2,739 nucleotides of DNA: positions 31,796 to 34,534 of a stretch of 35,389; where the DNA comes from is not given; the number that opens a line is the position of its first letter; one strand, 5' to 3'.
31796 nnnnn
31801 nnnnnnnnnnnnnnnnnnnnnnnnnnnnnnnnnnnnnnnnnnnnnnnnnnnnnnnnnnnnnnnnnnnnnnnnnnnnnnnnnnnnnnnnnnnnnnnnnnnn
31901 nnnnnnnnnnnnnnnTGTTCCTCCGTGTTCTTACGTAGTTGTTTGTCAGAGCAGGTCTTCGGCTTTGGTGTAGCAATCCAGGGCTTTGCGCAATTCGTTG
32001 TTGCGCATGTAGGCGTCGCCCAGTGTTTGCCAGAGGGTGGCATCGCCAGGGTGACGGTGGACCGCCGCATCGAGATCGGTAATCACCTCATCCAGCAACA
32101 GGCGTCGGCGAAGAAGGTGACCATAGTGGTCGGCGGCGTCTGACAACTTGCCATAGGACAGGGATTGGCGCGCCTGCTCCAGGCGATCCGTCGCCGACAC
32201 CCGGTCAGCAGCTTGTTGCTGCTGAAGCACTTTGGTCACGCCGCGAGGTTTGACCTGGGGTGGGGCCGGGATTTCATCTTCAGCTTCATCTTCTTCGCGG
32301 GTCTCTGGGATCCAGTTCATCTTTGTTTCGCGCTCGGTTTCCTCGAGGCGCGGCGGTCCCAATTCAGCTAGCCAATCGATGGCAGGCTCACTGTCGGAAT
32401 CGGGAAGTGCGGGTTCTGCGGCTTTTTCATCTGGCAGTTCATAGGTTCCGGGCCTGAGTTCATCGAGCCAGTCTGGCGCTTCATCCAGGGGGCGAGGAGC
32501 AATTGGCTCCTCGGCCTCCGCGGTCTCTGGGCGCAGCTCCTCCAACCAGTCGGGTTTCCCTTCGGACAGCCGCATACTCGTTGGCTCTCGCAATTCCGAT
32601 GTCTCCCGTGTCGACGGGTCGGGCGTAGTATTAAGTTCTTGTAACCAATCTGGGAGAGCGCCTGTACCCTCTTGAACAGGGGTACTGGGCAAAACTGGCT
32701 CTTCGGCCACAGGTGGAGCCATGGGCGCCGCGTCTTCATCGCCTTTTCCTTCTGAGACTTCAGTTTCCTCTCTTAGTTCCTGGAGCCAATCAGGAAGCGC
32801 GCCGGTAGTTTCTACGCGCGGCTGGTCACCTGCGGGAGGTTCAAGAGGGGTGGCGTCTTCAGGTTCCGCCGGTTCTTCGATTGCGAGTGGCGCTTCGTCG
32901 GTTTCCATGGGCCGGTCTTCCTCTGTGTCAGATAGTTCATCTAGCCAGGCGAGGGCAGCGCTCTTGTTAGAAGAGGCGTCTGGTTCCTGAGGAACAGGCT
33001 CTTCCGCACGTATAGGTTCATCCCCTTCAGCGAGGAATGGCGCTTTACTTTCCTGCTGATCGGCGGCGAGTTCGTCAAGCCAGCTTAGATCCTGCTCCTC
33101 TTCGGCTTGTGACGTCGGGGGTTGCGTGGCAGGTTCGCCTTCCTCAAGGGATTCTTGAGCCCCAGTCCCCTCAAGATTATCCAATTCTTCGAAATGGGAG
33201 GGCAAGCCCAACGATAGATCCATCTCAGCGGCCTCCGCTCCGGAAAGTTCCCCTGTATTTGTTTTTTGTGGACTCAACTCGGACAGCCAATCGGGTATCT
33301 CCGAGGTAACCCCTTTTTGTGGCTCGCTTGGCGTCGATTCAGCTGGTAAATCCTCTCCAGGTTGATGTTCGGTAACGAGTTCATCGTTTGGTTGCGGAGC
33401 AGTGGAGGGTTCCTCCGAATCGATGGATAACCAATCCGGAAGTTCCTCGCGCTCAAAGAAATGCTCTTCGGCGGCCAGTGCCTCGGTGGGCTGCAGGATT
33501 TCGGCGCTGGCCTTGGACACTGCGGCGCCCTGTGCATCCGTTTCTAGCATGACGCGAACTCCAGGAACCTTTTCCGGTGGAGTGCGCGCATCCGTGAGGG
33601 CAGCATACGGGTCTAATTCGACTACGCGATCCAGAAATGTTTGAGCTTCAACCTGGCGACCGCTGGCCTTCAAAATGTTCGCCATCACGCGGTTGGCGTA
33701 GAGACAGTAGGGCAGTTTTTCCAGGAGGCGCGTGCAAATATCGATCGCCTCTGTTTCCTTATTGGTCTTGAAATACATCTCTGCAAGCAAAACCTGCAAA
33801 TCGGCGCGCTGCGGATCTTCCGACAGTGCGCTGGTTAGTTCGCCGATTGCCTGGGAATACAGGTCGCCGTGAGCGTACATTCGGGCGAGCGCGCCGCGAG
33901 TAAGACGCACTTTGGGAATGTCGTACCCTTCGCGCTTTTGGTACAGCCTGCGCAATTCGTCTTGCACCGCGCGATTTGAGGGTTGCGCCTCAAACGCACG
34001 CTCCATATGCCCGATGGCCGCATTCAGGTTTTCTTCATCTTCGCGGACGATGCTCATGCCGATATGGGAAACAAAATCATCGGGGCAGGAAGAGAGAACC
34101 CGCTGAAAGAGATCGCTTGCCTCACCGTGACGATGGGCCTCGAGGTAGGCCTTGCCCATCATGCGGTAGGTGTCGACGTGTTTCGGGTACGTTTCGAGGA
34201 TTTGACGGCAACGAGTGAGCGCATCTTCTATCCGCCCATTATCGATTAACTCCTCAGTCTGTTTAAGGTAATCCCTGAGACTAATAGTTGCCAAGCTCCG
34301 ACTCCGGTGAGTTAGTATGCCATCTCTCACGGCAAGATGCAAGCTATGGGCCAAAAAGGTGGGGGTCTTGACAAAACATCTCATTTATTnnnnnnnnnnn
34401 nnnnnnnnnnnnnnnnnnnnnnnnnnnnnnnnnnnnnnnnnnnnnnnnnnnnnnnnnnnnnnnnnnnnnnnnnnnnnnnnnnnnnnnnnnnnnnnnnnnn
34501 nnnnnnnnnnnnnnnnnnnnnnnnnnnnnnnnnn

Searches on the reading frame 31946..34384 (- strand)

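Call 6: search_protein_families(library=ncbifam, proteins=[window:31946-34384:-], max_evalue=0.00001)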
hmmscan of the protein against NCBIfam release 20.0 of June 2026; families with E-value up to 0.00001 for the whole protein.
window:31946-34384:- (812 aa): 8 families
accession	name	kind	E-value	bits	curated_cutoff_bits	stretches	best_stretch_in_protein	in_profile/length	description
TIGR02917.1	PEP_TPR_lipo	equivalog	2.5e-19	68.7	312.2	1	43-262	574-804/899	XrtA/PEP-CTERM system TPR-repeat protein PrsT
NF040959.1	MamA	equivalog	8.8e-17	61.2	200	1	48-151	83-186/204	magnetosome protein MamA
TIGR02521.1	type_IV_pilW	equivalog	1.1e-10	41.4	154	0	149-213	20-84/234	type IV pilus biogenesis/stability protein PilW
TIGR00540.1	TPR_hemY_coli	hypoth_equivalog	1e-09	37.7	142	0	751-804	297-348/385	heme biosynthesis-associated TPR protein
NF033920.0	C39_PA2778_fam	equivalog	1.1e-09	38.1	150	0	30-135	150-255/255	PA2778 family cysteine peptidase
NF052415.1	T3SS_chap_SctY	equivalog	5.1e-07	30.2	70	0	186-256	32-105/106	type III secretion apparatus assembly chaperone SctY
NF008757.0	PRK11788.1-5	equivalog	8.8e-07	28.4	363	0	37-160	215-338/388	lipopolysaccharide assembly protein LapB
NF008520.0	PRK11447.1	equivalog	1.4e-06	26.5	858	0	42-137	275-368/1157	cellulose synthase complex outer membrane protein BcsC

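Call 7: search_protein_families(library=pfam, proteins=[window:31946-34384:-], max_evalue=0.00001)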
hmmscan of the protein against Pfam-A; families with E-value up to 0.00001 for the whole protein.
window:31946-34384:- (812 aa): 13 families
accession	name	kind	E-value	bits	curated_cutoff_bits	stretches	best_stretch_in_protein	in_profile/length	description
PF14559.12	TPR_19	-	4.3e-22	78.7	25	2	176-224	7-55/68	Tetratricopeptide repeat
PF13428.12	TPR_14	-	6.8e-19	66.9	23.5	0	71-104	2-35/44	Tetratricopeptide repeat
PF07719.23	TPR_2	-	1.6e-18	65.6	27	0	782-810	1-29/34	Tetratricopeptide repeat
PF13432.12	TPR_16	-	2e-15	57.3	32.7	0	171-225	9-62/65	Tetratricopeptide repeat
PF13424.12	TPR_12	-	2.1e-12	47.5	30.1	0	52-98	19-73/77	Tetratricopeptide repeat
PF00515.34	TPR_1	-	9.8e-12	44.6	27.8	0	784-808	3-27/34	Tetratricopeptide repeat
PF13431.12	TPR_17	-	5.3e-10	39.2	24.4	0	59-89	2-32/34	Tetratricopeptide repeat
PF23914.1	TPR_CcmH_CycH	-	1.3e-09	38.6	42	0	773-811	41-79/158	Cytochrome c-type biogenesis protein H TPR domain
PF13181.12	TPR_8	-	2e-09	37.3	25.7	0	782-810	1-29/34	Tetratricopeptide repeat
PF13174.12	TPR_6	-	6.1e-08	33.3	26.3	0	197-223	3-29/33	Tetratricopeptide repeat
PF03704.23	BTAD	-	1.9e-07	32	22.1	0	726-812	41-126/146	Bacterial transcriptional activator domain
PF20225.4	DUF6584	-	1.1e-06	29.2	27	0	36-87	3-54/171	Family of unknown function (DUF6584)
PF13176.12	TPR_7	-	1.1e-06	28.7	27.9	0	788-807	5-24/36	Tetratricopeptide repeat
